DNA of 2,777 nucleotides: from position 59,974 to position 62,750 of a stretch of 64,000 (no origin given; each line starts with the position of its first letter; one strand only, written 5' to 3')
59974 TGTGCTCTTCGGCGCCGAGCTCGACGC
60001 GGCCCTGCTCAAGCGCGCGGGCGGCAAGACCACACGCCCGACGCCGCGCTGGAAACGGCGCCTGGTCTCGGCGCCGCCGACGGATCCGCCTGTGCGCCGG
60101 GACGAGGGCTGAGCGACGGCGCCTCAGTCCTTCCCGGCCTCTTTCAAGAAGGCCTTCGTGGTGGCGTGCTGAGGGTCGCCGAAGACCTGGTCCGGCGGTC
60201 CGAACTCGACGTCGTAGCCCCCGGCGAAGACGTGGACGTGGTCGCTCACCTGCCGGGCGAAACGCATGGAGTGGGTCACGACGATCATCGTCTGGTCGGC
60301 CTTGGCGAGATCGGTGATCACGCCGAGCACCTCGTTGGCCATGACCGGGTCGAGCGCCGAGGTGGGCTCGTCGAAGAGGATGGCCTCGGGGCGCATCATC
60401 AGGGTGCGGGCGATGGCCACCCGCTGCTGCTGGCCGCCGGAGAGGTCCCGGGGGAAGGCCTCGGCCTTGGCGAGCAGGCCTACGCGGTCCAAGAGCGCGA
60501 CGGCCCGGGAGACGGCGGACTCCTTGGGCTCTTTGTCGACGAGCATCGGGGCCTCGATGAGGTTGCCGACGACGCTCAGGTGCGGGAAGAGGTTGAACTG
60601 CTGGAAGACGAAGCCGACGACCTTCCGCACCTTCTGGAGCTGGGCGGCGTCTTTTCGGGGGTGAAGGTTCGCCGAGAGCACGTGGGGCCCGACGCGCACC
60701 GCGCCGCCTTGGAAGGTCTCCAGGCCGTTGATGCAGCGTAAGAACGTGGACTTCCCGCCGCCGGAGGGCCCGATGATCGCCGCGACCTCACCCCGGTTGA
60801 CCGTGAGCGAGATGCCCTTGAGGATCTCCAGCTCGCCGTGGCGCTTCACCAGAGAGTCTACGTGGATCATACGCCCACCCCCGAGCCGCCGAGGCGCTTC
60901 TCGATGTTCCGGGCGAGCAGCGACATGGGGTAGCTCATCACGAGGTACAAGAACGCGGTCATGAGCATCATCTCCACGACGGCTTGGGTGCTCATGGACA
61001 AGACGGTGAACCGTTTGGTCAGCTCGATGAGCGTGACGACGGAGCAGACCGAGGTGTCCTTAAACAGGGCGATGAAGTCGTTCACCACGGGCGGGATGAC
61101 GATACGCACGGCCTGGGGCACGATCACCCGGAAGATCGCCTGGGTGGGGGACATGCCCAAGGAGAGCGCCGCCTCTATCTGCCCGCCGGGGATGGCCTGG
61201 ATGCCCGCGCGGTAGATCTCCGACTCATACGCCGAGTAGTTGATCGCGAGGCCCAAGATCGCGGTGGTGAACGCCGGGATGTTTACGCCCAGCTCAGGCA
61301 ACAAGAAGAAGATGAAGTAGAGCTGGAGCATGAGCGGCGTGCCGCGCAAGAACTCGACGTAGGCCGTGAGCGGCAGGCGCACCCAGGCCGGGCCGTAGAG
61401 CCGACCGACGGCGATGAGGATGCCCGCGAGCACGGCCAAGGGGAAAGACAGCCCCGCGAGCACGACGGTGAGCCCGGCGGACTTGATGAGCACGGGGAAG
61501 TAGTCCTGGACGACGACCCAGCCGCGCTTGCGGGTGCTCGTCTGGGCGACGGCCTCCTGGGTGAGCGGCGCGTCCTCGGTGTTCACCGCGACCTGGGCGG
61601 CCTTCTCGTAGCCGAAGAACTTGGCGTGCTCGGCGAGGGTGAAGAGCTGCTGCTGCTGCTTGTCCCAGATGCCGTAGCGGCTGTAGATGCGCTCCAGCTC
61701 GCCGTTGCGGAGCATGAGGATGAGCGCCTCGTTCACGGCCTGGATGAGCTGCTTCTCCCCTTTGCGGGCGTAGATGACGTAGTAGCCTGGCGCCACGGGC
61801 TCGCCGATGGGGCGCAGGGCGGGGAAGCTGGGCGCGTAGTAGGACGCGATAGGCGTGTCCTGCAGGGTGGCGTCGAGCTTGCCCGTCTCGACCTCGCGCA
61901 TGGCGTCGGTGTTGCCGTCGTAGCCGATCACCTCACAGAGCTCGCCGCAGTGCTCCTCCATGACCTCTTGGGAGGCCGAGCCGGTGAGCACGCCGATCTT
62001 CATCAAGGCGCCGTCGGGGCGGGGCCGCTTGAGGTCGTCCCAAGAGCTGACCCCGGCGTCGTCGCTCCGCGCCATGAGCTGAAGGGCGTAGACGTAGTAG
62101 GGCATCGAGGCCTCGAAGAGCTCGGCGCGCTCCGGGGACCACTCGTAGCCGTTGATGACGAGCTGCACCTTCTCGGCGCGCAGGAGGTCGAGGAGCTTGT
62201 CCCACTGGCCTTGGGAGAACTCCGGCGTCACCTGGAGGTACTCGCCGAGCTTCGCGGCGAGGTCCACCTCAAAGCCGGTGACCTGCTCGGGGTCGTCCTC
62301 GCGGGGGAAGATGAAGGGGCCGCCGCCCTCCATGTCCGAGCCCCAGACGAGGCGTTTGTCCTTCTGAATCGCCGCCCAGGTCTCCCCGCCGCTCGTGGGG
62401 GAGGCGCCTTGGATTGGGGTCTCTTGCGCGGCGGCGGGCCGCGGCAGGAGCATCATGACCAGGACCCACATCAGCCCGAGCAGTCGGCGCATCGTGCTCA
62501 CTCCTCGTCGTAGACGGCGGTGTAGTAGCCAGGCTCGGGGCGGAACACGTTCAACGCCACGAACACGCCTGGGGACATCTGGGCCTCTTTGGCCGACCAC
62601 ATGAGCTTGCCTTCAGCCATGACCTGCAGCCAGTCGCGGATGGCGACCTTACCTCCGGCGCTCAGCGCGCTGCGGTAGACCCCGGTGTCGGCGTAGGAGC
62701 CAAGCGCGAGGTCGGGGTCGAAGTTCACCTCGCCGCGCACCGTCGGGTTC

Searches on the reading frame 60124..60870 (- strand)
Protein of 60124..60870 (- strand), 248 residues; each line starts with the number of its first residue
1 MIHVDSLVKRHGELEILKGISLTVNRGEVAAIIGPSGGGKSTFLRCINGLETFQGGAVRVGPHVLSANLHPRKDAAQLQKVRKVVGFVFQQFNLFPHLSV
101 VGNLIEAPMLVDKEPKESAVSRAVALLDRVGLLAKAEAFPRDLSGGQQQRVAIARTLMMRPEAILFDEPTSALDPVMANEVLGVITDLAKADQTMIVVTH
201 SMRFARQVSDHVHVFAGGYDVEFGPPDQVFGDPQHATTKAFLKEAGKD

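Call 56: search_protein_families(library=pfam, proteins=[window:60124-60870:-], max_evalue=0.001)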
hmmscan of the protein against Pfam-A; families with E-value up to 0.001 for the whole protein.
window:60124-60870:- (248 aa): 3 families
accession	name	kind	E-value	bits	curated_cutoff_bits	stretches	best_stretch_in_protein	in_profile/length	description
PF00005.33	ABC_tran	-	1.7e-32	113.3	25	1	17-171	1-137/137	ABC transporter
PF13304.12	AAA_21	-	5.8e-10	40.1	27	1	141-202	236-300/304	AAA domain, putative AbiEii toxin, Type IV TA system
PF02463.25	SMC_N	-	2.2e-07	31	40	1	28-215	25-212/220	RecF/RecN/SMC N terminal domain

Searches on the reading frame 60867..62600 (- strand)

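Call 56: search_protein_families(library=pfam, proteins=[window:60867-62600:-], max_evalue=0.001)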
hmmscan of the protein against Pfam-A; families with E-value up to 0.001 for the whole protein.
window:60867-62600:- (577 aa): 2 families
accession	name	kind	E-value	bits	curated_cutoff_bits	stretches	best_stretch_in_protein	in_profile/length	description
PF00497.25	SBP_bac_3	-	1.3e-23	83.6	26.4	1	95-309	11-129/132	Bacterial extracellular solute-binding proteins, family 3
PF00528.27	BPD_transp_1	-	2.8e-21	76.5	26.4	1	389-570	1-182/184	Binding-protein-dependent transport system inner membrane component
